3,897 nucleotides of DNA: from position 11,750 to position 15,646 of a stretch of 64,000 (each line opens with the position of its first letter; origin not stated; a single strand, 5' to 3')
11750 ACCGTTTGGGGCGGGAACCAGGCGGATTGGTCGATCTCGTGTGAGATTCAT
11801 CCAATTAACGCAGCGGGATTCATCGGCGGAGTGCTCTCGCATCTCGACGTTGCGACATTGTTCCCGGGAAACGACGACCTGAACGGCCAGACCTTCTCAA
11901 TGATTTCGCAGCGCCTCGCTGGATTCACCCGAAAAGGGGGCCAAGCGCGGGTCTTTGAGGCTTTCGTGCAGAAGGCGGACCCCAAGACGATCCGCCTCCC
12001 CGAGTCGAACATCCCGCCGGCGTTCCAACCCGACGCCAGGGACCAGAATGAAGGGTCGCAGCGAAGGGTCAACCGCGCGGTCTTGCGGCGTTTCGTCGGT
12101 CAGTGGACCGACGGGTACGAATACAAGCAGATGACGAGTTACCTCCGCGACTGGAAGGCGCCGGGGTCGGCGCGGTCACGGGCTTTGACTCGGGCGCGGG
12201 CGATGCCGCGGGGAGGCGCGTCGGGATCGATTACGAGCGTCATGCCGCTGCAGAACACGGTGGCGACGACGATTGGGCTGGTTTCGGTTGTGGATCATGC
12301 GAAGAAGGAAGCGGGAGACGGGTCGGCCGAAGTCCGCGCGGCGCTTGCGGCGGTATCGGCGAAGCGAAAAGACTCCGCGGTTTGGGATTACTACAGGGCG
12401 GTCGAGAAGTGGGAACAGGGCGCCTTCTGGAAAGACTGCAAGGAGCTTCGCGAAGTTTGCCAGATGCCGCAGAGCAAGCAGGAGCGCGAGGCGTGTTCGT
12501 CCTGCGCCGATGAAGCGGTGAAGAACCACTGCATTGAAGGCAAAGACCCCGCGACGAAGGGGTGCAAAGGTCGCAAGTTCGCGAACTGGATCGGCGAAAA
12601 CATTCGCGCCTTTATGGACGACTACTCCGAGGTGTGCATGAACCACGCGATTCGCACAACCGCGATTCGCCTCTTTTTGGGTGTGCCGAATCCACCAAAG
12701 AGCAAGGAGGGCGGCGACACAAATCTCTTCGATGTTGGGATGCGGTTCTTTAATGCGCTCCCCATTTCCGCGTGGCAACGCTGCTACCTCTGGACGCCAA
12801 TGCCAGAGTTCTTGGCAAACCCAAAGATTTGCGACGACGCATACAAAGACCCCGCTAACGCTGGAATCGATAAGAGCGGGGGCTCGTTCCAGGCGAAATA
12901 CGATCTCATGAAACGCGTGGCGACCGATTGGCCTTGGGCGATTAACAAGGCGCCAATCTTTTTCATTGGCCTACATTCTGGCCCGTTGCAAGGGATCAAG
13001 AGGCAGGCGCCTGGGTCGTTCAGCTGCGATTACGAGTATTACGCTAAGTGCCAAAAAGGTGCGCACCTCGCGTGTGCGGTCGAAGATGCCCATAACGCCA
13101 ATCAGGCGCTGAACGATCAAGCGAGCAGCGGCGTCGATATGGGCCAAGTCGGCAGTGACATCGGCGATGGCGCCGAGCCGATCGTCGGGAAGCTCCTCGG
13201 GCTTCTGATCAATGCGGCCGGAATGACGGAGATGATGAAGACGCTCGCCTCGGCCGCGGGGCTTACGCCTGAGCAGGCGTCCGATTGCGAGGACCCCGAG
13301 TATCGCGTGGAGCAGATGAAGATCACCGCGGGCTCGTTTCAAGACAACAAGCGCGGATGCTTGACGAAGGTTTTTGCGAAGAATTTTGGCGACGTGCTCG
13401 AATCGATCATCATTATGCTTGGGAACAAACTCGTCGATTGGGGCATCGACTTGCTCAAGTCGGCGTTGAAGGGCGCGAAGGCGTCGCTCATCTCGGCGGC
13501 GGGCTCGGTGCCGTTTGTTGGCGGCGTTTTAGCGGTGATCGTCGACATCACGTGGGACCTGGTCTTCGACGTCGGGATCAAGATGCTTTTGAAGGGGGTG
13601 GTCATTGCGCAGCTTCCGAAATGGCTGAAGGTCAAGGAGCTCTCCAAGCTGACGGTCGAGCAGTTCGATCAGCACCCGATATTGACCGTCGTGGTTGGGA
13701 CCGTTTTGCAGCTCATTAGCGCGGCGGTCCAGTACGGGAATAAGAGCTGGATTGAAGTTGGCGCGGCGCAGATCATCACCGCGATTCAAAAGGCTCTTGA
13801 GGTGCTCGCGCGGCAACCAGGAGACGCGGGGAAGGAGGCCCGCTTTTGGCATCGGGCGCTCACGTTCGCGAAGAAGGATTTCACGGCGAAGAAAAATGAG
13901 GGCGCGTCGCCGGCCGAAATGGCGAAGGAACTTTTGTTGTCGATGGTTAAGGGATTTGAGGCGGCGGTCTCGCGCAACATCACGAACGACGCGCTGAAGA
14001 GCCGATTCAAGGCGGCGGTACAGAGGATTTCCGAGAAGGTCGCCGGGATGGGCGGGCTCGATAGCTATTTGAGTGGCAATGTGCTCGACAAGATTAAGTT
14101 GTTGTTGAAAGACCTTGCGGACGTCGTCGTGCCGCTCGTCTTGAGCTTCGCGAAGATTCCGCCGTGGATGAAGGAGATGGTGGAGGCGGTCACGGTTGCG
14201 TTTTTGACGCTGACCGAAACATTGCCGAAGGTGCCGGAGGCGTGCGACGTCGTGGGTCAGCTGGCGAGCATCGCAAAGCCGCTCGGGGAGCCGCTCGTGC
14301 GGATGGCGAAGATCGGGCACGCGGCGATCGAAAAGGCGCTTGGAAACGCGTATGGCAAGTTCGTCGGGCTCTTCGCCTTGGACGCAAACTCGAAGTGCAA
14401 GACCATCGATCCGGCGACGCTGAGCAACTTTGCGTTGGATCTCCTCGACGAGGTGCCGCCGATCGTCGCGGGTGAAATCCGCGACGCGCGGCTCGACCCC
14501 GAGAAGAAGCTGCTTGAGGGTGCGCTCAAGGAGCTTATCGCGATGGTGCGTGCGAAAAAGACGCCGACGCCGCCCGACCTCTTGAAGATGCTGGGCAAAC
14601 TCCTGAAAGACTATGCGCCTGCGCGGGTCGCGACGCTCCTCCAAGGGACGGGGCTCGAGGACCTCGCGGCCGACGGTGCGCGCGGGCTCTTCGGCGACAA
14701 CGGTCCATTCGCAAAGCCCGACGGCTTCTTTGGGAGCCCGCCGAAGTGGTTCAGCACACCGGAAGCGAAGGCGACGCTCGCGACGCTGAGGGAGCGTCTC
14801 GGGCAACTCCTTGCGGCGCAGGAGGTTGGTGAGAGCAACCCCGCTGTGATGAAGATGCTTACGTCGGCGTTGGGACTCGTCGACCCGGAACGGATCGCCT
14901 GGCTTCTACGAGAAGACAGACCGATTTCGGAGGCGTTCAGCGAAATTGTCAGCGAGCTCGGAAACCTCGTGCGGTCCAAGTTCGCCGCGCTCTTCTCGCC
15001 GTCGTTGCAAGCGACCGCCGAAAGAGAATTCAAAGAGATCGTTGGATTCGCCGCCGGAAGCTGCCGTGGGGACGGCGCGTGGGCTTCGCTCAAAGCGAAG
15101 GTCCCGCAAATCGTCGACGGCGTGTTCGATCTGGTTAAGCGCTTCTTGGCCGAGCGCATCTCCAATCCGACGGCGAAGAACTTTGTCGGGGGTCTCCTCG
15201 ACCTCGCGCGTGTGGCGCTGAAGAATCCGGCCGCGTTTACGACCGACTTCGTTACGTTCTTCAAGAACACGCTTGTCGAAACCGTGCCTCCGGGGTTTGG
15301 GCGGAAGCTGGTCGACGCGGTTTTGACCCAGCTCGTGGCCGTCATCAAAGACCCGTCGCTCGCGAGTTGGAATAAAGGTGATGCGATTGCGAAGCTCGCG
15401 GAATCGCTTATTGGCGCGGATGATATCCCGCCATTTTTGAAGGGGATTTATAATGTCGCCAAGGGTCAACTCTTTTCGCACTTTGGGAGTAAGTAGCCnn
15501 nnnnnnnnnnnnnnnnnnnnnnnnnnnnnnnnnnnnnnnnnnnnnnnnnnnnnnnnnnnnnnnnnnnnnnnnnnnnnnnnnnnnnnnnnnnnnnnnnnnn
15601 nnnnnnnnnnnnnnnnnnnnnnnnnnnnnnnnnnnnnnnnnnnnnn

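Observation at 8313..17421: Tightly coupled operon of three signal-peptide proteins centred on a 1886-aa fucolectin-domain giant (candidate lectin-targeted toxin or adhesin system)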

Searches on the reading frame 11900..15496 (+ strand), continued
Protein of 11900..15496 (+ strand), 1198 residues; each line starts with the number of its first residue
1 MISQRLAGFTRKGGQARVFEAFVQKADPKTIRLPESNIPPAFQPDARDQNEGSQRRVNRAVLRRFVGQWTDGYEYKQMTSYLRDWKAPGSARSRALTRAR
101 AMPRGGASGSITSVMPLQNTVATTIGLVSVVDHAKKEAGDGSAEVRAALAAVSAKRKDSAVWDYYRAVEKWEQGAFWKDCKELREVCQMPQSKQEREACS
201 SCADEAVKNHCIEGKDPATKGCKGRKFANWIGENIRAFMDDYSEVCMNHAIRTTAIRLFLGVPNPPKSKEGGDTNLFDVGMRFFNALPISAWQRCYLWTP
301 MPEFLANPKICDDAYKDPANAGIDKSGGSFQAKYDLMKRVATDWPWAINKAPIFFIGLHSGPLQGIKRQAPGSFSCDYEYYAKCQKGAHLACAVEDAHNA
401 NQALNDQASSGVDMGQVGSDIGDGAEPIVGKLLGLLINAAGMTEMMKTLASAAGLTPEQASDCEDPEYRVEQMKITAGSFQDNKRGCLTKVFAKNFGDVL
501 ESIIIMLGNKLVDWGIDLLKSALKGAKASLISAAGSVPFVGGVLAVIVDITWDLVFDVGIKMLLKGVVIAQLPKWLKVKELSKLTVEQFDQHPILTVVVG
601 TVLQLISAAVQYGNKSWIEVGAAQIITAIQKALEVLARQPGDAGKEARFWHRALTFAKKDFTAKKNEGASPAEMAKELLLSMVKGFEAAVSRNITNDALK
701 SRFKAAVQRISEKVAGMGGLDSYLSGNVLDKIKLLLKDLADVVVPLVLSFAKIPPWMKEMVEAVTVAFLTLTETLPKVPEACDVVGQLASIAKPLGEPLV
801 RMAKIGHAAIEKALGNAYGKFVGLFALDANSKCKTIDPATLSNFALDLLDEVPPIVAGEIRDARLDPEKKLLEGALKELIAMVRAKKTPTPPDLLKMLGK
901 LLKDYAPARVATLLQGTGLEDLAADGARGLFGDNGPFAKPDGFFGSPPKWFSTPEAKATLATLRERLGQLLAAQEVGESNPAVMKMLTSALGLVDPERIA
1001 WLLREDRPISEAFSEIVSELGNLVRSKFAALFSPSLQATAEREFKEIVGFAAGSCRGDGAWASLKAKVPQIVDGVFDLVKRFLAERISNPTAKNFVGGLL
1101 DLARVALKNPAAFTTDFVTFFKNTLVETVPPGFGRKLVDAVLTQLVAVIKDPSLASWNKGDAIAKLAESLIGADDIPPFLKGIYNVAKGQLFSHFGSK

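Call 105: search_protein_families(library=pfam, proteins=[L003:437-2002:+, L047:2-1120:+, L048:1238-2785:+, L048:8577-9233:+, L003:9942-10610:+], max_evalue=0.1)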
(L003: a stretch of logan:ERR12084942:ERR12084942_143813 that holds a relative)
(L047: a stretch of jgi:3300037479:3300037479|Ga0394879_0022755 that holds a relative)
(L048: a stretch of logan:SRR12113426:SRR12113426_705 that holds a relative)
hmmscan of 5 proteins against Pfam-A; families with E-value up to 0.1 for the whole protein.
L003:437-2002:+ (521 aa): 0 families

L047:2-1120:+ (372 aa): 1 family
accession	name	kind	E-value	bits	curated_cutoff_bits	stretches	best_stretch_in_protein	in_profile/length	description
PF06518.16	DUF1104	-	0.072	13.9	25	0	186-226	8-48/92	Protein of unknown function (DUF1104)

L048:1238-2785:+ (515 aa): 0 families

L048:8577-9233:+ (219 aa): 0 families

L003:9942-10610:+ (222 aa): 2 families
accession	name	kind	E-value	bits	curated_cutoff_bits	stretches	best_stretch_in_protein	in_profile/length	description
PF14013.11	MT0933_antitox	-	0.0094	16.6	27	1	84-124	3-43/49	MT0933-like antitoxin protein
PF03036.21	Perilipin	-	0.054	13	33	0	161-213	121-174/403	Perilipin family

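Call 109: find_encoding_contigs(protein=P0014, flank=10000, max_places=2)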
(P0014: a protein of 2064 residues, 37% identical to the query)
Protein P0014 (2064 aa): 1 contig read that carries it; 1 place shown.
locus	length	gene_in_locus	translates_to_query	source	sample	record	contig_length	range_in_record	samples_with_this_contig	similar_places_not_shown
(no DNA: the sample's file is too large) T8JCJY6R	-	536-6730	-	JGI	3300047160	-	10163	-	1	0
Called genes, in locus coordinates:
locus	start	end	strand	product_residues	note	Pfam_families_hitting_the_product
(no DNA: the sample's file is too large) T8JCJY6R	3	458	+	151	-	?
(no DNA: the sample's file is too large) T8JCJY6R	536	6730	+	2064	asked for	-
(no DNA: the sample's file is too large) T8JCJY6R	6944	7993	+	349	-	PF00155:Aminotran_1_2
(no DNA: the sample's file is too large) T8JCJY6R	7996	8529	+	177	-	PF05241:EBP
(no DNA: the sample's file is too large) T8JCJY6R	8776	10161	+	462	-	?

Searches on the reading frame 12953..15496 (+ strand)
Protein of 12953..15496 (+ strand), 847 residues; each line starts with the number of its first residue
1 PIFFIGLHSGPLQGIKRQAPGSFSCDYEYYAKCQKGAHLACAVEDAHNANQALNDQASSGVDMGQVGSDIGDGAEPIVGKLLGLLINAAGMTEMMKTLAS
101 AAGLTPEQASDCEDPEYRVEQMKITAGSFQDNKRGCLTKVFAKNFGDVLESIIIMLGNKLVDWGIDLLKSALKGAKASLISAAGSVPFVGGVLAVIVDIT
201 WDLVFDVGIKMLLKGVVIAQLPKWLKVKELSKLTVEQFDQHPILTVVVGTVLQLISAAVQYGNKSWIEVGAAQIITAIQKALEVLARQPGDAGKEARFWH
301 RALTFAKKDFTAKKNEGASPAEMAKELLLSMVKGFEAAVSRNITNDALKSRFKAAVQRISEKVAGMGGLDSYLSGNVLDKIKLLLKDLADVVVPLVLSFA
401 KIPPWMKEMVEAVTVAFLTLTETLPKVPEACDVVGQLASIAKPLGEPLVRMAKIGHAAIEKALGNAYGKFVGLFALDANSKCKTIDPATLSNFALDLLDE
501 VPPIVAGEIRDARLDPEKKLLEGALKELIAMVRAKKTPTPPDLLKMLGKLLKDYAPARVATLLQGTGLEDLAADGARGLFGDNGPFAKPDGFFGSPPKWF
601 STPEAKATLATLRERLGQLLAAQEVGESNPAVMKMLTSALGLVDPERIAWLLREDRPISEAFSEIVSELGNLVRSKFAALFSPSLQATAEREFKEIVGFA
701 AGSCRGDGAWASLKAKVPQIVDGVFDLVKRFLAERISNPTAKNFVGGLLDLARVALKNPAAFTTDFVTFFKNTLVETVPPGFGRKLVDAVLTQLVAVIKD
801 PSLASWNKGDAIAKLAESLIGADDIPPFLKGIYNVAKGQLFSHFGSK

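Call 52: find_related_loci(query=A3, collection=genome_contigs, flank=10000)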
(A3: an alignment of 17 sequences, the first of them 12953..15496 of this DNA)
Query A3 (847 aa) in genome_contigs; peptide patterns used: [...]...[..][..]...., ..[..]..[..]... (x = any residue, [..] = any of these).
29 stretches matched a pattern, but none encodes a relative of the query by tblastn (E <= 1e-3).

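Call 53: find_related_loci(query=A3, collection=metagenome_contigs, flank=10000)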
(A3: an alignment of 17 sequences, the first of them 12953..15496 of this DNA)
Query A3 (847 aa) in metagenome_contigs; peptide patterns used: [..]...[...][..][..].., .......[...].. (x = any residue, [..] = any of these).
361 stretches matched a pattern, but none encodes a relative of the query by tblastn (E <= 1e-3).

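Call 62: predict_structure(alignment_id=A3)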
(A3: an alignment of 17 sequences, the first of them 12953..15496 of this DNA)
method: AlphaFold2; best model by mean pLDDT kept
length: 847 residues; sequences in the alignment: 17
mean_pLDDT: 64.7   pTM: 0.45
mean pLDDT of the five models: 64.7, 63.0, 60.6, 58.2, 56.3
residues with pLDDT >= 90: 0; 70-90: 327; 50-70: 402; < 50: 118
segments of 3 or more residues with pLDDT < 50: 1-71, 186-191, 377-379, 631-643, 835-837, 839-847
pLDDT, mean of each block of 10 residues (from residue 1): 26 26 27 33 40 39 40 60 61 67 72 80 77 79 66 61 61 57 49 64 68 64 58 55 58 70 69 70 70 73 82 69 76 81 77 80 64 51 56 66 66 68 66 67 69 70 80 61 62 80 79 77 83 76 78 76 65 74 71 56 66 62 51 45 54 61 67 65 72 70 60 74 79 78 84 80 81 77 69 70 58 59 52 51 39
secondary structure, 60 per line:
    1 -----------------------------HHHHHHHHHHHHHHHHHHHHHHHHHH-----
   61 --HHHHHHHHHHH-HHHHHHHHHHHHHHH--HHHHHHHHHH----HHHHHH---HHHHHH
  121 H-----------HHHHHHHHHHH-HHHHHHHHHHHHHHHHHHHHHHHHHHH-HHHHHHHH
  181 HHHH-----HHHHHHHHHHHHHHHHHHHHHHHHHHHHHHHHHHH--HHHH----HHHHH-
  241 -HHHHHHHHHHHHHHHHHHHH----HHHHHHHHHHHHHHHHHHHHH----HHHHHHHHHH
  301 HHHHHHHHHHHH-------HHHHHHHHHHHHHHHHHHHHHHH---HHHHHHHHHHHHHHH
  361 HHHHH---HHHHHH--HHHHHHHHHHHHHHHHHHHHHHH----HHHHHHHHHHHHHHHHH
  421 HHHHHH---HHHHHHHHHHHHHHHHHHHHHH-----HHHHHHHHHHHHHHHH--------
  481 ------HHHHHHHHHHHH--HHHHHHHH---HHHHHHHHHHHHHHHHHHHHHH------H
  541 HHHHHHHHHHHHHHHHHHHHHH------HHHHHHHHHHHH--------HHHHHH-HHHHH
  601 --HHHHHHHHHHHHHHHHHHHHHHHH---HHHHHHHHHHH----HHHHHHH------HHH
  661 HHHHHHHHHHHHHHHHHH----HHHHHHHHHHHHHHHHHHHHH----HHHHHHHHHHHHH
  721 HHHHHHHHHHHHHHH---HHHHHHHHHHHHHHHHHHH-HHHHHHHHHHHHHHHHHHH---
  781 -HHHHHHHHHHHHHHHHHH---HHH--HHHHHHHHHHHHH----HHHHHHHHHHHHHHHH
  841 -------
elements in order (helices of 4 or more, strands of 3 or more residues): H30-55 H63-73 H75-89 H92-101 H106-111 H115-121 H133-143 H145-171 H173-184 H190-224 H227-230 H235-239 H242-261 H266-286 H291-312 H320-342 H346-365 H369-374 H377-399 H404-426 H430-451 H457-472 H487-498 H501-508 H512-533 H540-562 H569-580 H589-594 H596-600 H603-626 H630-640 H645-651 H658-678 H683-703 H708-735 H739-757 H759-777 H782-799 H808-820 H825-840

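Call 90: fold_search(model_id=the predicted structure, library=pdb)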
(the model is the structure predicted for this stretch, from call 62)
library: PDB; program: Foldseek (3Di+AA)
matches with E <= 10: 51; with E <= 0.001: 0
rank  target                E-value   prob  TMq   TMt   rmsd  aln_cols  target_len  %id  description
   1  5j3v_A                2.2e+00  0.06  0.10  0.10  28.8       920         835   11  Crystal structure of human Karyopherin-beta2 bound to the histone H3 tail (released 2016-09-21)
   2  9m1n_D                3.0e+00  0.04  0.09  0.08  32.2       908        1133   12  Cryo-EM structure of the TBC-DC-Arl2-alpha-beta-tubulin complex with GDP-AlFx (released 2025-10-22)
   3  4hzk_A                3.4e+00  0.04  0.10  0.09  30.7       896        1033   11  Crystal structure of free CRM1 (crystal form 2) (released 2013-01-23)
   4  6a38_C                3.4e+00  0.04  0.10  0.09  33.9      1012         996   11  MVM NS2 NES in complex with CRM1-Ran-RanBP1 (released 2019-06-19)
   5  5d5k_C                3.6e+00  0.07  0.09  0.14  19.4       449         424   13  Crystal Structure NLS from human PARP-2 complexed with Importin alpha delta IBB (released 2016-06-22)
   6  4c0o_A                3.6e+00  0.05  0.11  0.10  30.5       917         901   10  Transportin 3 in complex with phosphorylated ASF/SF2 (released 2014-01-22)
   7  9og9                  3.7e+00  0.04  0.11  0.10  32.0       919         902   12  Cryo-EM structure of human full-length XPO1 (unliganded) (released 2025-11-26)
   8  9hmf_K                3.9e+00  0.06  0.11  0.11  42.1       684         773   14  Periplasmic scaffold of the Campylobacter jejuni flagellar motor (alpha carbon trace) (released 2024-12-25)
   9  9ogc_A                3.9e+00  0.04  0.10  0.11  32.4       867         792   13  Cryo-EM structure of human exportin-1 conjugated with KPT-185 and bound to human ASB8-ELOB/C (released 2025-11-26)
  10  1z3h_A                3.9e+00  0.04  0.11  0.10  30.7       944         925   11  The exportin Cse1 in its cargo-free, cytoplasmic state (released 2005-05-10)
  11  9g6e_A                4.2e+00  0.04  0.08  0.13  32.1       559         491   12  CLC7(Y715C)/OSTM1 complex (released 2025-07-30)
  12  6sb0_A                4.2e+00  0.02  0.08  0.06  38.7       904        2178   11  cryo-EM structure of mTORC1 bound to PRAS40-fused active RagA/C GTPases (released 2019-10-16)
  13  2z5k_A                4.3e+00  0.04  0.10  0.11  29.9       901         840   11  Complex of Transportin 1 with TAP NLS (released 2007-10-23)
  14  3vyc                  4.5e+00  0.04  0.12  0.11  32.0      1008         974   11  Crystal structure of unliganded Saccharomyces cerevisiae CRM1 (Xpo1p) (released 2012-11-28)
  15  7jvo_A                5.0e+00  0.06  0.09  0.14  19.1       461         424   13  Importin alpha bound to the C-terminus of ACE2 (released 2020-10-14)
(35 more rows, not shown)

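Call 108: find_related_loci(query=A3, collection=viral_contigs, flank=8000)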
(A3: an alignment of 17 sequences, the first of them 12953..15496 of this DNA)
Query A3 (847 aa) in viral_contigs; peptide patterns used: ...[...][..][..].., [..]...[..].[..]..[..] (x = any residue, [..] = any of these).
77 stretches matched a pattern, but none encodes a relative of the query by tblastn (E <= 1e-3).

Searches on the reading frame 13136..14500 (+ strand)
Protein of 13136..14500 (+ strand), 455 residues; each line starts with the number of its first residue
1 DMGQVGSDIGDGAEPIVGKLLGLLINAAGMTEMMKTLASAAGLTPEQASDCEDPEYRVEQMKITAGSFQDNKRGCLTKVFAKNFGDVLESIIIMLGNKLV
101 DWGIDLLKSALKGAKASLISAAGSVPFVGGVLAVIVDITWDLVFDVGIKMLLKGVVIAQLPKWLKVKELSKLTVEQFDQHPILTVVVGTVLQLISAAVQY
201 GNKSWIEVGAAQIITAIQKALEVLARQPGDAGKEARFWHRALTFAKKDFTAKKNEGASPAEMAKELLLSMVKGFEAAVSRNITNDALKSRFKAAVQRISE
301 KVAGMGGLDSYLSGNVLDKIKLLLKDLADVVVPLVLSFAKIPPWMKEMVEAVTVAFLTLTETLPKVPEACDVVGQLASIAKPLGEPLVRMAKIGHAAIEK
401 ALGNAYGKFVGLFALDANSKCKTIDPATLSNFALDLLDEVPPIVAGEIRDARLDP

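Call 102: search_dna_similar(query=window:13136-14500:+, collection=plasmids, mode=protein, max_evalue=0.001, max_rows=10)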
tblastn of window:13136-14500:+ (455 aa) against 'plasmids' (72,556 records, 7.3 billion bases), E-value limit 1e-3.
No match.
